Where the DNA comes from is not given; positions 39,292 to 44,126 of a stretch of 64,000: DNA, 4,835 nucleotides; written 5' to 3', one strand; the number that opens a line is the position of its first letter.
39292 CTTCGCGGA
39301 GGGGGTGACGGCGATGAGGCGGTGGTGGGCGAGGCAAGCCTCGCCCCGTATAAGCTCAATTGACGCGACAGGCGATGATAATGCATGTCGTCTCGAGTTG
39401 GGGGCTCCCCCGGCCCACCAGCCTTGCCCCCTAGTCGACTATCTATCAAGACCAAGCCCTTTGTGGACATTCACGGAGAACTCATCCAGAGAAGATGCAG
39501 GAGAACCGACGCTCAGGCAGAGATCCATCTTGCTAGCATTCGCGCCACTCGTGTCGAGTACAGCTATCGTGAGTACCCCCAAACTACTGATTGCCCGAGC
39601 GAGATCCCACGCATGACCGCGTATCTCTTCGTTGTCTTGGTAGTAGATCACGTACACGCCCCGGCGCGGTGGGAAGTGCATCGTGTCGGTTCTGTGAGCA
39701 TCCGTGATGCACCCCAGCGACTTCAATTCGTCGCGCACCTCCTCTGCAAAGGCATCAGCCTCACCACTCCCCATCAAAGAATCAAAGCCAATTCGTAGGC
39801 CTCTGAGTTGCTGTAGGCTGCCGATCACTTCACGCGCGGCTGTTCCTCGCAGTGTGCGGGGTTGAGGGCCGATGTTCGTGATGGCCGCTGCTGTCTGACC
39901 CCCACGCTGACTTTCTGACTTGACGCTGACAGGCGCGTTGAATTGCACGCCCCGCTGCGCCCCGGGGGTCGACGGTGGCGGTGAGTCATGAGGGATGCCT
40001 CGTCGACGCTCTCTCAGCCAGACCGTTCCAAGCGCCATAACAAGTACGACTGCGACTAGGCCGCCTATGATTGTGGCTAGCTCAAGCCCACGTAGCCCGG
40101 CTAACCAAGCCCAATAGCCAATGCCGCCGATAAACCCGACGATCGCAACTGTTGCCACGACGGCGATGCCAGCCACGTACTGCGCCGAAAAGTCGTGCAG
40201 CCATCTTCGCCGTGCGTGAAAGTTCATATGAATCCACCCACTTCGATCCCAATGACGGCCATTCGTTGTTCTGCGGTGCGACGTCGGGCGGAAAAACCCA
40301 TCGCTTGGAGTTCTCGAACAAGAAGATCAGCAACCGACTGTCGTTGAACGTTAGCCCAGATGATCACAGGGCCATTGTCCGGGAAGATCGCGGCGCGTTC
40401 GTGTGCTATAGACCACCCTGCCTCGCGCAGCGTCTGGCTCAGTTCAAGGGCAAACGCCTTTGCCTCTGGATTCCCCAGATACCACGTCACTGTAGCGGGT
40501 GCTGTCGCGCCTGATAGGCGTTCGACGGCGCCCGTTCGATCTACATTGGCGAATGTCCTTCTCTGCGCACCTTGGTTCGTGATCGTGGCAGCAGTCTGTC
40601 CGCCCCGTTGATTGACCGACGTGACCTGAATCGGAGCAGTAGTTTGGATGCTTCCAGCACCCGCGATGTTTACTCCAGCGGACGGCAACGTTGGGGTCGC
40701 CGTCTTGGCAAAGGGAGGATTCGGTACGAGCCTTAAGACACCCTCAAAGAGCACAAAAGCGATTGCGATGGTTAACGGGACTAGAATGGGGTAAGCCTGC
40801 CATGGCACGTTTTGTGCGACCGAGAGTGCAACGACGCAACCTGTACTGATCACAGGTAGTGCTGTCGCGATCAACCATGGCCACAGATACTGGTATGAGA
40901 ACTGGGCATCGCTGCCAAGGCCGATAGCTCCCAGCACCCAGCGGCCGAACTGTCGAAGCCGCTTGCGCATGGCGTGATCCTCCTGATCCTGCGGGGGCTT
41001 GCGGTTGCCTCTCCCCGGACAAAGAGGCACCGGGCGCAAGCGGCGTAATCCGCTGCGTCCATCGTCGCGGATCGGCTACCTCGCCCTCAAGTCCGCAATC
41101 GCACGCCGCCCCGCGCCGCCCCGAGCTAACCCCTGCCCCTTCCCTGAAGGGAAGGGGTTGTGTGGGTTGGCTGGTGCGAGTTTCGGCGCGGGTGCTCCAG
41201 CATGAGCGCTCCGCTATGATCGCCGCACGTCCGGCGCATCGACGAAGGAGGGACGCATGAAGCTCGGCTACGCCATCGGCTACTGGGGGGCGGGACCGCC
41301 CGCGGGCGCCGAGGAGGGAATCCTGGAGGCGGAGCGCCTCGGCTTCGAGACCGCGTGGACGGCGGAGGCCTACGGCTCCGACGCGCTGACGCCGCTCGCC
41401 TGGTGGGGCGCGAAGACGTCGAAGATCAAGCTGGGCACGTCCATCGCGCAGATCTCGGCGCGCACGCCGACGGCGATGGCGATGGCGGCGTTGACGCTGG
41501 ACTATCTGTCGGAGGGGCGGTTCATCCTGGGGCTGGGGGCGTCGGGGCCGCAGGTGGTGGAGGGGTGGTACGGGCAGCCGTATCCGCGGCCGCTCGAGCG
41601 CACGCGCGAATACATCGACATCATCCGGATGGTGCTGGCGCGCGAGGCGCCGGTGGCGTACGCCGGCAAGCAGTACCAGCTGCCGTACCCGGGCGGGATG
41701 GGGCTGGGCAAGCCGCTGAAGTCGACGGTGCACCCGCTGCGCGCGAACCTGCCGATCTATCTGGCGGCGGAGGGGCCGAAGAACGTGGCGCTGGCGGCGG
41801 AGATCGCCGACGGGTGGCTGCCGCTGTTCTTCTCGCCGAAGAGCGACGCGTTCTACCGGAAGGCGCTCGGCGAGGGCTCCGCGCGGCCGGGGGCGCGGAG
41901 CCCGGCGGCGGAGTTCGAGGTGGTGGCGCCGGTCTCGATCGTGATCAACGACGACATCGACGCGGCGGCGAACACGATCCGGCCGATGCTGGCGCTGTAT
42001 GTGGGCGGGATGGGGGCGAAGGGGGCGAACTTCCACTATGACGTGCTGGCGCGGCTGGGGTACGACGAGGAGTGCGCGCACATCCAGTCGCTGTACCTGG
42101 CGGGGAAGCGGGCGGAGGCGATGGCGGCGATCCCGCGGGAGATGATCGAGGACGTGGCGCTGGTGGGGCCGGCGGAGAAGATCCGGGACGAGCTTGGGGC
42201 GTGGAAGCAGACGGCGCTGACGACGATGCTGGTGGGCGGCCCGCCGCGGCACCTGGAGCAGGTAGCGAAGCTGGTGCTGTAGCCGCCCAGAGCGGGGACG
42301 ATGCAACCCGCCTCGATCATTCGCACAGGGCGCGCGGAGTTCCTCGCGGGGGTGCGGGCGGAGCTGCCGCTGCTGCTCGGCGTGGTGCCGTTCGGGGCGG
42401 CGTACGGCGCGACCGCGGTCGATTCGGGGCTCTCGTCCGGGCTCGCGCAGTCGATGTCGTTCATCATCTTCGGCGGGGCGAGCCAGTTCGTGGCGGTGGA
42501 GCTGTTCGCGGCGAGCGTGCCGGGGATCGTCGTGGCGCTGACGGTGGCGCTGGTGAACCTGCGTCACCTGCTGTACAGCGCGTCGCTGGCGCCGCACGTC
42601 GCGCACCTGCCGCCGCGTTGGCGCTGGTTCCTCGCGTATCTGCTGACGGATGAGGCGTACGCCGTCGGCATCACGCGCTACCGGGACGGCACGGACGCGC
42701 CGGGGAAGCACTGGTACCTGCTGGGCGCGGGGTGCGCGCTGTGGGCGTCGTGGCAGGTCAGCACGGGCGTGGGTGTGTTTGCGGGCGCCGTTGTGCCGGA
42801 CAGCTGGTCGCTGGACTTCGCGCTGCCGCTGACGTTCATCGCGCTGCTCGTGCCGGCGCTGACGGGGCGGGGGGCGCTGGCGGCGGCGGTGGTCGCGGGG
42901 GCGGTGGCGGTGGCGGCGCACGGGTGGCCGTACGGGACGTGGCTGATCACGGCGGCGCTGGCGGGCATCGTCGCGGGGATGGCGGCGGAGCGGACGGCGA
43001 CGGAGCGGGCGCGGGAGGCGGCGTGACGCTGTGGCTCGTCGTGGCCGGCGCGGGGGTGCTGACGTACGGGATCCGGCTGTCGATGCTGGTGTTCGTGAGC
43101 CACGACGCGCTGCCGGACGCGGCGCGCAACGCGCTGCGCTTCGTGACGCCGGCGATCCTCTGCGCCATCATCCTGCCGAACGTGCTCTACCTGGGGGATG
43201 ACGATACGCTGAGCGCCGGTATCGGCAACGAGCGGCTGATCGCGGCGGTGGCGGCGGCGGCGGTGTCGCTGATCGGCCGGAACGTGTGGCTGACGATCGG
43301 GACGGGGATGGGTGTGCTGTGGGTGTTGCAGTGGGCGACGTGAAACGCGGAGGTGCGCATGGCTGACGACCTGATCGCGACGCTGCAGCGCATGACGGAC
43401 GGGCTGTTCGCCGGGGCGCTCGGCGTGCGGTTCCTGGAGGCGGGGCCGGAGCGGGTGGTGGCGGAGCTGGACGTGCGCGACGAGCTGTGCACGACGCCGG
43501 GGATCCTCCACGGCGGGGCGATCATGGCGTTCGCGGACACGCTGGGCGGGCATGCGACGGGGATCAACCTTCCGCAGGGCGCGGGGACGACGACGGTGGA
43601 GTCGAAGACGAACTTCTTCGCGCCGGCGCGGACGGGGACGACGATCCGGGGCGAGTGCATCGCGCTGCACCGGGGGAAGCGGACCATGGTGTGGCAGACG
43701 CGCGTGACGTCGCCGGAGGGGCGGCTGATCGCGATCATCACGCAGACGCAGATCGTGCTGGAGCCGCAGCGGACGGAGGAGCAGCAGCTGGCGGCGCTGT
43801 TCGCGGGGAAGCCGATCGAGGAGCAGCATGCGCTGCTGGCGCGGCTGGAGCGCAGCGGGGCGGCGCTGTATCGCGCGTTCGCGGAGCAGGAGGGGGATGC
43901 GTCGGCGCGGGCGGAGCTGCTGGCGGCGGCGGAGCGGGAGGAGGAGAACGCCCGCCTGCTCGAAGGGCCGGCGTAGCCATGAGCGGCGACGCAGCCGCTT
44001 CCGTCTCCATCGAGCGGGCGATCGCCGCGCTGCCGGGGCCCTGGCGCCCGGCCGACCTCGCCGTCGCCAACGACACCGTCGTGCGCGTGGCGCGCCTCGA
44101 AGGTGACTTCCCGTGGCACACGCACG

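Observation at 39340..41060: Low-GC island with two tandem paralogous membrane proteins sharing a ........-ITN motif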

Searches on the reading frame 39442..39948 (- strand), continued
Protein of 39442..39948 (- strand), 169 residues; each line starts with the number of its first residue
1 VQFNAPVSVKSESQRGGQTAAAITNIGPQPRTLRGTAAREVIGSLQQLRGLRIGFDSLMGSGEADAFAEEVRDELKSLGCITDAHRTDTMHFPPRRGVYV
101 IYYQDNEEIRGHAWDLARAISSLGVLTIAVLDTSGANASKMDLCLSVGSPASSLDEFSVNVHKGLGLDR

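Call 99: find_encoding_contigs(protein=P0008, flank=8000, max_places=3)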
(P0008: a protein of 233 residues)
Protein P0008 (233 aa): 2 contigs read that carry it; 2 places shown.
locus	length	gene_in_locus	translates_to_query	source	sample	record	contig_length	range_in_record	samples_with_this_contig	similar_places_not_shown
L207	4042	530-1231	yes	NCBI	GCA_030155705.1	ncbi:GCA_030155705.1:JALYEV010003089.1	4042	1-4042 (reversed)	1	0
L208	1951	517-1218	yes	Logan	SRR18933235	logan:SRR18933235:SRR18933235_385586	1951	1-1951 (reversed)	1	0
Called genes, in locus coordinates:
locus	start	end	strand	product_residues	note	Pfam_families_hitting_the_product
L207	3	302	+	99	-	?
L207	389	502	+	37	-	-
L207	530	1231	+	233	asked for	-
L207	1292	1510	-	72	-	PF07927:HicA_toxin (weak)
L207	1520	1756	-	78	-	PF15919:HicB_lk_antitox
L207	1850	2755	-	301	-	PF12760:Zn_ribbon_IS1595, PF12762:DDE_Tnp_IS1595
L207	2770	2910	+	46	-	-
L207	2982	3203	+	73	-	-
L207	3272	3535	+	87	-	PF02148:zf-UBP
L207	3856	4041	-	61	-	?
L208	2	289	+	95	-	?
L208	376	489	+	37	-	-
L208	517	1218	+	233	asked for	-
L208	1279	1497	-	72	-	PF07927:HicA_toxin (weak)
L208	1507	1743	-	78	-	PF15919:HicB_lk_antitox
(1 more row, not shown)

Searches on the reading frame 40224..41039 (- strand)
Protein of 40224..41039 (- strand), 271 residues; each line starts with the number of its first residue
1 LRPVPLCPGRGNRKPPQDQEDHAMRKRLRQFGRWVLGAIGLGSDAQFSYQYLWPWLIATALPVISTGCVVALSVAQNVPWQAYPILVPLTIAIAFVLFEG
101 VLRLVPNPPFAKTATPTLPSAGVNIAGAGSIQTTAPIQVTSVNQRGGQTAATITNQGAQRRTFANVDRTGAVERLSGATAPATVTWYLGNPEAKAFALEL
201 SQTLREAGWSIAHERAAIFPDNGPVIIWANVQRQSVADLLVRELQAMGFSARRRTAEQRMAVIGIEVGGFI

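Call 4: search_protein_families(library=pfam, proteins=[window:40224-41039:-], max_evalue=10)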
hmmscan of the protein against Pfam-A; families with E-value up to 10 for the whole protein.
window:40224-41039:- (271 aa): 1 family
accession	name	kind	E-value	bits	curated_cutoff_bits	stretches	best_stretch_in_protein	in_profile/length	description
PF13632.12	Glyco_trans_2_3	-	0.063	13.5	27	1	18-94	128-195/198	Glycosyl transferase family group 2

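Call 7: search_protein_families(library=ncbifam, proteins=[window:40224-41039:-], max_evalue=10)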
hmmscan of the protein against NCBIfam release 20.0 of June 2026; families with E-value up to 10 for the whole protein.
window:40224-41039:- (271 aa): 1 family
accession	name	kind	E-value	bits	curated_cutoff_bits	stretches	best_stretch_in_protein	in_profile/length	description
NF010457.0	PRK13883.1-4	subfamily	0.083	12.9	160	1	170-214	39-83/137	conjugal transfer protein TrbH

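Call 9: find_homologous_proteins(query=window:40224-40970:-, max_evalue=0.01)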
Query window:40224-40970:- (248 aa): 1 proteins with E <= 0.01 among 3035 candidates.
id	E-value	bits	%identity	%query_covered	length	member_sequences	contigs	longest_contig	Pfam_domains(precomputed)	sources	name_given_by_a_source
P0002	1.6e-156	537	100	100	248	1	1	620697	-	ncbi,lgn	ncbi:MAG: hypothetical protein WEC75_13240 [Dehalococcoidia bacterium]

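Call 14: search_protein_families(library=padloc, proteins=[window:40224-40970:-], max_evalue=10)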
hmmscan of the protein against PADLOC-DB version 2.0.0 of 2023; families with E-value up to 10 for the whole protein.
window:40224-40970:- (248 aa): 0 families

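Call 15: search_protein_families(library=phrogs, proteins=[window:40224-40970:-], max_evalue=10)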
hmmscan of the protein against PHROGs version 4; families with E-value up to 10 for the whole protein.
window:40224-40970:- (248 aa): 2 families
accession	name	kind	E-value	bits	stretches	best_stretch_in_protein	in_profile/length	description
phrog_35337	-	unknown function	0.1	13.5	1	179-196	14-31/49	-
phrog_5321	-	unknown function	0.28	12.7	1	203-244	49-90/92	-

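Call 81: predict_structure(alignment_id=A7)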
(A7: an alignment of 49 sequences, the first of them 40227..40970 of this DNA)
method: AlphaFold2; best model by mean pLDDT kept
length: 248 residues; sequences in the alignment: 49
mean_pLDDT: 80.3   pTM: 0.52
mean pLDDT of the five models: 80.3, 79.3, 79.4, 79.3, 78.7
residues with pLDDT >= 90: 100; 70-90: 86; 50-70: 37; < 50: 25
segments of 3 or more residues with pLDDT < 50: 99-121
pLDDT, mean of each block of 10 residues (from residue 1): 75 70 63 82 86 87 87 85 67 54 41 41 54 85 97 97 95 97 98 88 92 97 96 86 90
secondary structure, 60 per line:
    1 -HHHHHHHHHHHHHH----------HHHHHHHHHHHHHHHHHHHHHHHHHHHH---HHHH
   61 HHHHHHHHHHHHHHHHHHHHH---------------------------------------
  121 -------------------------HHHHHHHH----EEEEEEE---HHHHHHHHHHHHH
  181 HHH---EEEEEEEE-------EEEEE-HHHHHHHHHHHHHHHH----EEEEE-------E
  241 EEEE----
elements in order: H2-15 H26-53 H57-81 H146-153 E158-164 H168-183 E187-194 E202-206 H208-223 E228-232 E240-244

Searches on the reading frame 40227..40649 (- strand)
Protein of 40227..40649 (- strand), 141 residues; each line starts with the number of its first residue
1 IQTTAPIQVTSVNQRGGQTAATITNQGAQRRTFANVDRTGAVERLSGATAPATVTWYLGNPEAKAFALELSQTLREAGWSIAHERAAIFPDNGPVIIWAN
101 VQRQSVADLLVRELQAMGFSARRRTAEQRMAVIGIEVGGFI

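Call 75: search_dna_similar(query=window:40227-40649:-, collection=phages, mode=protein, max_evalue=0.01)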
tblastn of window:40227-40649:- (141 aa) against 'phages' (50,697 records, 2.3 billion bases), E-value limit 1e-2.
No match.

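Call 76: search_dna_similar(query=window:40227-40649:-, collection=plasmids, mode=protein, max_evalue=0.01)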
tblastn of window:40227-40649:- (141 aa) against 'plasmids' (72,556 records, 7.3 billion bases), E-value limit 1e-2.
No match.

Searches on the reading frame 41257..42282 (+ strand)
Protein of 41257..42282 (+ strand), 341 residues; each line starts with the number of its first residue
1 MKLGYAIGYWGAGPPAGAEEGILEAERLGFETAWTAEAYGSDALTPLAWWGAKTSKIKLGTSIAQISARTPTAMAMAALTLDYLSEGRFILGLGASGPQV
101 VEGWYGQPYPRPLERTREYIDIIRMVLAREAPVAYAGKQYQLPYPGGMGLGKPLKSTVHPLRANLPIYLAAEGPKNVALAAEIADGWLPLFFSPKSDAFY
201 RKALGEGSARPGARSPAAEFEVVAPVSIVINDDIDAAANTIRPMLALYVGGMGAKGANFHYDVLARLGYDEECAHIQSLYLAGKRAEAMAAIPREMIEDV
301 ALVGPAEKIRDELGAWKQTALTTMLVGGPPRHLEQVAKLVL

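Call 22: search_protein_families(library=pfam, proteins=[window:41257-42282:+], max_evalue=0.00001)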
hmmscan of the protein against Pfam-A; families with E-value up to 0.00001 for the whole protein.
window:41257-42282:+ (341 aa): 1 family
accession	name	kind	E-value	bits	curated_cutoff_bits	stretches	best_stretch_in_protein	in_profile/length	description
PF00296.26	Bac_luciferase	-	5.9e-70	236.5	27.9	1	15-322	22-313/314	Luciferase-like monooxygenase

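Call 66: find_related_loci(query=window:41257-42279:+, collection=metagenome_contigs, flank=6000)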
Query window:41257-42279:+ (341 aa) in metagenome_contigs; peptide patterns used: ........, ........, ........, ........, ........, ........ (x = any residue, [..] = any of these).
600 stretches matched a pattern (row limit reached: there are more); 578 encode a relative of the query (tblastn E <= 1e-3); the best 80 are kept; 80 distinct loci.
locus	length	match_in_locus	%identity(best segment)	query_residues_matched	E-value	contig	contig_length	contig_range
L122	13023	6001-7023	73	1-341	2e-168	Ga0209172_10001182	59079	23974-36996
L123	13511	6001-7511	70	1-341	8e-162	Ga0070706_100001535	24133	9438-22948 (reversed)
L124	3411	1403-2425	71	1-341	5e-169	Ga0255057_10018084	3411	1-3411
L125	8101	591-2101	71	1-341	1e-160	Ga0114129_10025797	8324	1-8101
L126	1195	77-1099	70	1-341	3e-174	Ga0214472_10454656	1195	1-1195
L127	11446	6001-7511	69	1-341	2e-157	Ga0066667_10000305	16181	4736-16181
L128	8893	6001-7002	67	1-334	5e-157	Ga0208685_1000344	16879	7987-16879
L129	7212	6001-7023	68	1-341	9e-157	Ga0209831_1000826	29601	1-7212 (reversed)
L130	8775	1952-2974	67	1-341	9e-156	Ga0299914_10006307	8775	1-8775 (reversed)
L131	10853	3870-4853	69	1-328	1e-155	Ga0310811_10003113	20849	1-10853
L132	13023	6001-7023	66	1-341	1e-155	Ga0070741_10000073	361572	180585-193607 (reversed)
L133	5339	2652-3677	70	1-341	3e-157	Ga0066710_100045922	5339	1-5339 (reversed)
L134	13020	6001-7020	65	1-340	3e-155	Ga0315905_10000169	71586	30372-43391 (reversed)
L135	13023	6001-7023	67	1-341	8e-155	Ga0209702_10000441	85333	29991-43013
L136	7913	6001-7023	65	1-341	3e-154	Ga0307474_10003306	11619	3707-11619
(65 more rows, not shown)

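Call 68: find_encoding_contigs(protein=window:41257-42282:+, flank=6000, max_places=6)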
Protein window:41257-42282:+ (341 aa): no gene with exactly this product is on record in the collection.

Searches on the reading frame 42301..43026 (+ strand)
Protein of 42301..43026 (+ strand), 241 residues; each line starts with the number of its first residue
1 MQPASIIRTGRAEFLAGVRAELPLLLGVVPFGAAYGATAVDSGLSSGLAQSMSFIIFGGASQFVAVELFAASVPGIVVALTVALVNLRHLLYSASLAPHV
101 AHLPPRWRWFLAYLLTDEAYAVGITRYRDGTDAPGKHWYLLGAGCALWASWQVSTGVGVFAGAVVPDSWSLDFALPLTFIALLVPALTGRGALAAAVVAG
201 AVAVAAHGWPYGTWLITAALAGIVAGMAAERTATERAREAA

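Call 22: search_protein_families(library=pfam, proteins=[window:42301-43026:+], max_evalue=0.00001)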
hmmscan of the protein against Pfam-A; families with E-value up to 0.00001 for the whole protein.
window:42301-43026:+ (241 aa): 1 family
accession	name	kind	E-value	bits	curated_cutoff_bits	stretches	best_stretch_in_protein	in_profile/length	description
PF03591.19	AzlC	-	3.8e-41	141.2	32.1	1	23-165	1-137/137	AzlC protein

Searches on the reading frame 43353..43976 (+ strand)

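Call 22: search_protein_families(library=pfam, proteins=[window:43353-43976:+], max_evalue=0.00001)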
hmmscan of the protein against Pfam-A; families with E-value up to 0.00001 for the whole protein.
window:43353-43976:+ (207 aa): 1 family
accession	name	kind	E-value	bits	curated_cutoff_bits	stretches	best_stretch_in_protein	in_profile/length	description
PF03061.28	4HBT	-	1.3e-15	57.9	20.6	1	50-126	2-78/79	Thioesterase superfamily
